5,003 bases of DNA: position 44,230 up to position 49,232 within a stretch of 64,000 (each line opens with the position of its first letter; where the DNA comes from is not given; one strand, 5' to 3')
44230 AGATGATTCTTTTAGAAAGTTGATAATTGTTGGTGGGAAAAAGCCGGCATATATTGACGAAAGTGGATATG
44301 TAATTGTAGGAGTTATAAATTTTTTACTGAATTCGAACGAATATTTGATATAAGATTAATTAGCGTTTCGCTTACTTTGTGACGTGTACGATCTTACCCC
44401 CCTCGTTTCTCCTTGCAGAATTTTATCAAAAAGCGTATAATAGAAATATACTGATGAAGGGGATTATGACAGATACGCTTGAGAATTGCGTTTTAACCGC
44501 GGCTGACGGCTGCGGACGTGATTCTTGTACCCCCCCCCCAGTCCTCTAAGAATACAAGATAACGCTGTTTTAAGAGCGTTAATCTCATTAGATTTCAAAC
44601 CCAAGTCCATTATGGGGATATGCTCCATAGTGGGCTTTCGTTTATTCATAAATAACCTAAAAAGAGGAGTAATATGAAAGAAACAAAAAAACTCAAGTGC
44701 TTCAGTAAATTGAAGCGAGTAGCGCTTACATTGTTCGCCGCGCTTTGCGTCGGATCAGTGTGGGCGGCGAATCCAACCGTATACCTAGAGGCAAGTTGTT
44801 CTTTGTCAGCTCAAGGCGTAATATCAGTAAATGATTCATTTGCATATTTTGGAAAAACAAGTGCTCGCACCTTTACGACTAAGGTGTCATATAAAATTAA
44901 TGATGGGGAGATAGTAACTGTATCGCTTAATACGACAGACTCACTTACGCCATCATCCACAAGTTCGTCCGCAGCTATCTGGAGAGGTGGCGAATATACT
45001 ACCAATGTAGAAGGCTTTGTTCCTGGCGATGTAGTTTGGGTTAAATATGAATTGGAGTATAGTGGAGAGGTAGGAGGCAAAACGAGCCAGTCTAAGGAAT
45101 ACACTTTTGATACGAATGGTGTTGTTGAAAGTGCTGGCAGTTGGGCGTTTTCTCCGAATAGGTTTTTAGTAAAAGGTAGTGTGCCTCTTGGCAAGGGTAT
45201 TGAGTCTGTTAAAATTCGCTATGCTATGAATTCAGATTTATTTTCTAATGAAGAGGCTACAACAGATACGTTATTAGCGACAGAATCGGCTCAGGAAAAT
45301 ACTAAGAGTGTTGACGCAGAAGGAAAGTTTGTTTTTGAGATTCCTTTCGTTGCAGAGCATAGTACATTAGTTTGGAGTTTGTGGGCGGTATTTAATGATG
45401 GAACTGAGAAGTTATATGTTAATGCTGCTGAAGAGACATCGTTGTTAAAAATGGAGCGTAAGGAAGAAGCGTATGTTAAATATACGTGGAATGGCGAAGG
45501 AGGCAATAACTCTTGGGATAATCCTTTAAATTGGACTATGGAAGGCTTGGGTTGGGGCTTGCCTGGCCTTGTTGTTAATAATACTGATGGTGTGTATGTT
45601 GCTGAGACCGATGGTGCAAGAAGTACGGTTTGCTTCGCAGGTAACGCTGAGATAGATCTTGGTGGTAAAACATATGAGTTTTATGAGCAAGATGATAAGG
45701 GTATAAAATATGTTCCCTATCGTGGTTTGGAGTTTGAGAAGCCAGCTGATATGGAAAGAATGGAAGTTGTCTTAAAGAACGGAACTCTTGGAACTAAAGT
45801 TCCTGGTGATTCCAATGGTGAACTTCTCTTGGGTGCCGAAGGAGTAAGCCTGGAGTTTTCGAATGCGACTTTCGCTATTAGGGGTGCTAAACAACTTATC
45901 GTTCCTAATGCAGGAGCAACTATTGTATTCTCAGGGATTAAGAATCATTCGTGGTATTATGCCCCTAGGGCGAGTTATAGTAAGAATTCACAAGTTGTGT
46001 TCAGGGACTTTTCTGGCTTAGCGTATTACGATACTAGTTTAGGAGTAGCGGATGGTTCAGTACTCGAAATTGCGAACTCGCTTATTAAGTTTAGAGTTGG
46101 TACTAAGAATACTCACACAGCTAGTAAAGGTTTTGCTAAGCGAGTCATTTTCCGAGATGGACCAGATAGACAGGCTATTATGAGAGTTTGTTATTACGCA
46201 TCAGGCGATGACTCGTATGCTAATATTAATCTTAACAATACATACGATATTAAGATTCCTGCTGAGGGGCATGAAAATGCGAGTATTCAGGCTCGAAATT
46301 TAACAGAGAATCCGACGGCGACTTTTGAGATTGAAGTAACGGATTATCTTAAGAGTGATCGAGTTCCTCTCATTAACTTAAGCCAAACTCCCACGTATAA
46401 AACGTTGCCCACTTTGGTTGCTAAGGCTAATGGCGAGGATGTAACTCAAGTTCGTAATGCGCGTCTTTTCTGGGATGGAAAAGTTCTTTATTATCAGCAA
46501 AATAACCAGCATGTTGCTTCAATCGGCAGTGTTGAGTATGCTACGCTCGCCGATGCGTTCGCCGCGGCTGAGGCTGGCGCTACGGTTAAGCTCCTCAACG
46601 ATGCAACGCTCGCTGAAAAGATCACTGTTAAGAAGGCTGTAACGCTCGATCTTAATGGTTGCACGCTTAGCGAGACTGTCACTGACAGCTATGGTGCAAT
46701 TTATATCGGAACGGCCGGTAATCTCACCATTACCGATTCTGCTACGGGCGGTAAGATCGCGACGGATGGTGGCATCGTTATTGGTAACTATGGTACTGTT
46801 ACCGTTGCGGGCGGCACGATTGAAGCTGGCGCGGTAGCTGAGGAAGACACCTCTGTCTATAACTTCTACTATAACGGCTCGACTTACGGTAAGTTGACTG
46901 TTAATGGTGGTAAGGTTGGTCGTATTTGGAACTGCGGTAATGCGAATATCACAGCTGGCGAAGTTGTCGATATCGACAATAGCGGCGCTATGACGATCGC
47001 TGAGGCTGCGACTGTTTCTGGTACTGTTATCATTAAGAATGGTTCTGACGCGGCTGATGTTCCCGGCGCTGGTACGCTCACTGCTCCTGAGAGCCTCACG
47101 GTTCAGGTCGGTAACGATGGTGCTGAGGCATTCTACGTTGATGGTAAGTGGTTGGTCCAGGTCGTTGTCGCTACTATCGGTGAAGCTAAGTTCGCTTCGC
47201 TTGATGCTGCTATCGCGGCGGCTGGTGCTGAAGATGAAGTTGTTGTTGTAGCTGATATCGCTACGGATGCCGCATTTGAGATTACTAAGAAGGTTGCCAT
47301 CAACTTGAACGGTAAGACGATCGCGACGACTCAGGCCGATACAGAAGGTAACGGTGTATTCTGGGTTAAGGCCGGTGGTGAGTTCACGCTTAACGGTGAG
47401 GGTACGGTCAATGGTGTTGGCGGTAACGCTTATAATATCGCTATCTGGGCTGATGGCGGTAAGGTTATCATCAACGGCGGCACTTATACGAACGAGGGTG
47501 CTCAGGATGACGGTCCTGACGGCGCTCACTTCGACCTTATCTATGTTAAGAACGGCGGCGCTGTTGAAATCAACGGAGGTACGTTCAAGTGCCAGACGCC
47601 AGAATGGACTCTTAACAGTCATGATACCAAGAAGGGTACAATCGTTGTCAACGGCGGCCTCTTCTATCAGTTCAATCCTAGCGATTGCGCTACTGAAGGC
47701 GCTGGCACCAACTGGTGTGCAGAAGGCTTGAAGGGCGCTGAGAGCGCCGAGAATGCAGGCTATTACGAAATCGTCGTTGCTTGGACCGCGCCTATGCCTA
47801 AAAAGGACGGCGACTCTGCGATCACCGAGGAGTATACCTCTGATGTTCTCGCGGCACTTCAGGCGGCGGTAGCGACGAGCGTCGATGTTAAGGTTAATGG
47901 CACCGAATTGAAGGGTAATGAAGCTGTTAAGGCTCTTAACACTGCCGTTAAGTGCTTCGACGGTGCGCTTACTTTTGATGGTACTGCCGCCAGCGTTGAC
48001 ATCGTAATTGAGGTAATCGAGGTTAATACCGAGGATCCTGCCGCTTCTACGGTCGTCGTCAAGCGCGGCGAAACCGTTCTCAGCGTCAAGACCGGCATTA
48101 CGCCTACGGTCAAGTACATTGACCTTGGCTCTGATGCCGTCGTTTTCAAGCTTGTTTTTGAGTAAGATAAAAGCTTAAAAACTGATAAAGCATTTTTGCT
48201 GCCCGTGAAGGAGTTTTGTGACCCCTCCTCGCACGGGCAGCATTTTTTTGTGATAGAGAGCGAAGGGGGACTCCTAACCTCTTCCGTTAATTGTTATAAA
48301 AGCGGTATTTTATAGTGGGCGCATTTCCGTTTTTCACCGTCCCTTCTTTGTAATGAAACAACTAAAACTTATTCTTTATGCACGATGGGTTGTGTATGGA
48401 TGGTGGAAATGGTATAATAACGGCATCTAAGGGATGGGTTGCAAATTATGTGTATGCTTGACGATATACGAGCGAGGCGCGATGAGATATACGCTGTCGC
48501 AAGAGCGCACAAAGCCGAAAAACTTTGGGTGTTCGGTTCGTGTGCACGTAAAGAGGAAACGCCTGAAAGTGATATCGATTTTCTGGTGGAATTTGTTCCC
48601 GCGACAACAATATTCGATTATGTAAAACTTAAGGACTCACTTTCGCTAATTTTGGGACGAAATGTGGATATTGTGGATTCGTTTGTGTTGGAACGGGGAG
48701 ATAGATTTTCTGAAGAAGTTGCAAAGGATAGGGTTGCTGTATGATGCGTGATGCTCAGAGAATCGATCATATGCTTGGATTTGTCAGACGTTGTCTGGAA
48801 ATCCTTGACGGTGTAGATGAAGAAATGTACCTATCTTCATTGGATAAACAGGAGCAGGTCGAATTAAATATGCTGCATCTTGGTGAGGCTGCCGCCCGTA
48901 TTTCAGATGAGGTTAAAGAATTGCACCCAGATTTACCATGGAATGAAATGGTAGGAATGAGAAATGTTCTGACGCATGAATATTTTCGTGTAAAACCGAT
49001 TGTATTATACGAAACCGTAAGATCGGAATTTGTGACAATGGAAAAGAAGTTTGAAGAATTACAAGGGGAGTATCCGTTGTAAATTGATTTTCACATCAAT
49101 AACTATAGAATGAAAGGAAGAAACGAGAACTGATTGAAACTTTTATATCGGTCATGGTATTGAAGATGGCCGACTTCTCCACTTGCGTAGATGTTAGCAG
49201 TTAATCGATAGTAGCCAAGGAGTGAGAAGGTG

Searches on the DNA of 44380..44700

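Call 52: search_rna_families(source=window, start=44380, end=44700, threshold=evalue, max_evalue=5)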
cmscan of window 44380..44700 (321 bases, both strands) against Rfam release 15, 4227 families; matches with E-value up to 5: 0.
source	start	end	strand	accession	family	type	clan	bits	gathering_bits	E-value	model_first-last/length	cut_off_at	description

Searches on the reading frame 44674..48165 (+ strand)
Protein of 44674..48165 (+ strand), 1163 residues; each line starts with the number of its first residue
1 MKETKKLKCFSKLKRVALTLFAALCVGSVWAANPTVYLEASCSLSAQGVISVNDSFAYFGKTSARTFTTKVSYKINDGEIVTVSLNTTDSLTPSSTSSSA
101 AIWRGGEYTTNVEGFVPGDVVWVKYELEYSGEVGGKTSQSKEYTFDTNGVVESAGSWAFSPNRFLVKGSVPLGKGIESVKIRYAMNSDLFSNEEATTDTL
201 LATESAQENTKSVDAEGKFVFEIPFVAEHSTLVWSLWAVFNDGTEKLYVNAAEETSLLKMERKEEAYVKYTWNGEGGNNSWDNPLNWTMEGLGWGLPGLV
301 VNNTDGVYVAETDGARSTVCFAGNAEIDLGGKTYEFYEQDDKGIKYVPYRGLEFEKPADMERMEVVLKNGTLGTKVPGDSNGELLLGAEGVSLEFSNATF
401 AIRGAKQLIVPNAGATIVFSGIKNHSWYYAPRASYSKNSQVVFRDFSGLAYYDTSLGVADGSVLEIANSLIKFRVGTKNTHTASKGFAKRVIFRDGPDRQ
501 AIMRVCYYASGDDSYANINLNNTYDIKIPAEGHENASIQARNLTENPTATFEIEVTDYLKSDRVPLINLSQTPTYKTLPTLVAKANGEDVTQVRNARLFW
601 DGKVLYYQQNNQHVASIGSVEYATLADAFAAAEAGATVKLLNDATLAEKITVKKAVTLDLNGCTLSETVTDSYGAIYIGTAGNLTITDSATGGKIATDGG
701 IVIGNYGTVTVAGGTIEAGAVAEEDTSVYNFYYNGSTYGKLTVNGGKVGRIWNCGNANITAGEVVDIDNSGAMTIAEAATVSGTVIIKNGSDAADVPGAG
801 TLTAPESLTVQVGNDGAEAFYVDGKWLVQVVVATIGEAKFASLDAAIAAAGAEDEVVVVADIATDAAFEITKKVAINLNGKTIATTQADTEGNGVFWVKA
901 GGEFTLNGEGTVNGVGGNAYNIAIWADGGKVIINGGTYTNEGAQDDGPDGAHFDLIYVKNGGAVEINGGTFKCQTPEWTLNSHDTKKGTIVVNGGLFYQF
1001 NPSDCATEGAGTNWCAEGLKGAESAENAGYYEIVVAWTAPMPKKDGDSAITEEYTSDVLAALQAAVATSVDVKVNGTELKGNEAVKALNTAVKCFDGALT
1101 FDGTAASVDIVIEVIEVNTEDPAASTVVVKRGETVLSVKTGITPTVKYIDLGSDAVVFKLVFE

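Call 11: search_protein_families(library=pfam, proteins=[window:44674-48165:+], max_evalue=0.01)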
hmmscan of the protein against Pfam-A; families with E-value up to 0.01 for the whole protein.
window:44674-48165:+ (1163 aa): 0 families

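Call 49: search_solved_structures(query=window:44674-48165:+, max_evalue=0.1)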
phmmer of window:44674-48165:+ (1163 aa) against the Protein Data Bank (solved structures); distinct sequences matched with E-value up to 0.1: 1.
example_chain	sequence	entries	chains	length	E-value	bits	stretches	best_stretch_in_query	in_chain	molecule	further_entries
6h5h_A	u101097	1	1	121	0.015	16.2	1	728-804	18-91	polb4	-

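Call 50: search_protein_families(library=ncbifam, proteins=[window:44674-48165:+], max_evalue=0.01)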
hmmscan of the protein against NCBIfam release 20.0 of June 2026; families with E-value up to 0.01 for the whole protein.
window:44674-48165:+ (1163 aa): 0 families

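Call 70: search_protein_families(library=pfam, proteins=[window:44674-48165:+], max_evalue=0.5)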
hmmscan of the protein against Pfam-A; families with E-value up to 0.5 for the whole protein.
window:44674-48165:+ (1163 aa): 0 families

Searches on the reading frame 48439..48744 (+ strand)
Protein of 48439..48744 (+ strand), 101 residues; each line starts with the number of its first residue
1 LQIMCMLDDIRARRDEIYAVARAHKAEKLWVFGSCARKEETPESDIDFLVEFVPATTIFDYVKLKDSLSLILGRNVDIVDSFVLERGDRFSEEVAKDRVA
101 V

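Call 75: search_protein_families(library=pfam, proteins=[window:48439-48744:+], max_evalue=0.001)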
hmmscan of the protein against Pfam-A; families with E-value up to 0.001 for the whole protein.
window:48439-48744:+ (101 aa): 2 families
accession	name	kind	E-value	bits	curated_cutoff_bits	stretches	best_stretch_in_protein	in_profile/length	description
PF01909.29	NTP_transf_2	-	1.2e-11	45.3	21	1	23-97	11-89/93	Nucleotidyltransferase domain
PF18765.7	Polbeta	-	1.4e-11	44.8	26.9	1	20-96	6-82/93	Polymerase beta, Nucleotidyltransferase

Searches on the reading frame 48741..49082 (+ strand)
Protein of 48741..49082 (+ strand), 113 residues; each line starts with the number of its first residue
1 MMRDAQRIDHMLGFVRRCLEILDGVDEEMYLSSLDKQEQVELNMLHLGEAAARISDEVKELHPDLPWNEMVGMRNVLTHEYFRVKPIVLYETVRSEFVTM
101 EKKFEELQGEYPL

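Call 75: search_protein_families(library=pfam, proteins=[window:48741-49082:+], max_evalue=0.001)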
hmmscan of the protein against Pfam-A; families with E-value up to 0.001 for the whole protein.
window:48741-49082:+ (113 aa): 1 family
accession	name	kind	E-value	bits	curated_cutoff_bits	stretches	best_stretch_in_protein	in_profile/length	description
PF01934.22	HepT-like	-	3.9e-18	65.7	23.5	1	13-106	3-119/120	Ribonuclease HepT-like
